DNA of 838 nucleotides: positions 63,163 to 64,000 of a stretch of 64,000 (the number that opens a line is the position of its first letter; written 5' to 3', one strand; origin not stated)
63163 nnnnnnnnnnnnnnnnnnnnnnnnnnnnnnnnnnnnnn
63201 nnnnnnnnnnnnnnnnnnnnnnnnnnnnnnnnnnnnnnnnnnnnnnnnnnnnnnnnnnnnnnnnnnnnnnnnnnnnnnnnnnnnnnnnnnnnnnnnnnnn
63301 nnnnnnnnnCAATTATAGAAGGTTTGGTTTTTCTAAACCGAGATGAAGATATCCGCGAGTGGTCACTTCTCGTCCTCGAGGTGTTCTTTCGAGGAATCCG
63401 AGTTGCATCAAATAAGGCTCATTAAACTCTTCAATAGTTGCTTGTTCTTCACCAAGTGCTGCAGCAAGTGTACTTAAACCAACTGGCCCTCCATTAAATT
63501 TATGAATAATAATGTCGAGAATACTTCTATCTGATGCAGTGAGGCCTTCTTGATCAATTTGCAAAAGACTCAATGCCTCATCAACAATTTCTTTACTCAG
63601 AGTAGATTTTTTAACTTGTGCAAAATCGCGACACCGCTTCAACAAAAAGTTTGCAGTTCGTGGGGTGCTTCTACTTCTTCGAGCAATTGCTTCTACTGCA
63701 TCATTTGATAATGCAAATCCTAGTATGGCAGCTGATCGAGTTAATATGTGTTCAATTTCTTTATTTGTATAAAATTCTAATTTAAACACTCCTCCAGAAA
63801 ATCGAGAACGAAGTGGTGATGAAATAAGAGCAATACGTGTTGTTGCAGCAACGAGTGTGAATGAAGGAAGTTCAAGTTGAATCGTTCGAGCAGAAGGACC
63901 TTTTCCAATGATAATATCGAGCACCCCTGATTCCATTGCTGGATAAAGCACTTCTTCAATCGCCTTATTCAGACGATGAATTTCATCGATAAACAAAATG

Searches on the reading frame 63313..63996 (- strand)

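Call 84: search_protein_families(library=pfam, proteins=[window:63313-63996:-], max_evalue=0.001)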
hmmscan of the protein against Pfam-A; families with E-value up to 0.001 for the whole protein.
window:63313-63996:- (227 aa): 4 families
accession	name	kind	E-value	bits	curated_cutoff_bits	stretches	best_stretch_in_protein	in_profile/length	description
PF05496.18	RuvB_N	-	1.6e-29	103.1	27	1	1-67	88-154/159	Holliday junction DNA helicase RuvB P-loop domain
PF05491.19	RuvB_C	-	6.3e-24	84.2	24.7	1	150-219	2-71/72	RuvB C-terminal winged helix domain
PF17864.7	AAA_lid_4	-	3.2e-23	81.7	27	1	76-148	1-74/74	RuvB AAA lid domain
PF00004.35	AAA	-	0.00013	22.8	21.2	1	1-67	61-124/131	ATPase family associated with various cellular activities (AAA)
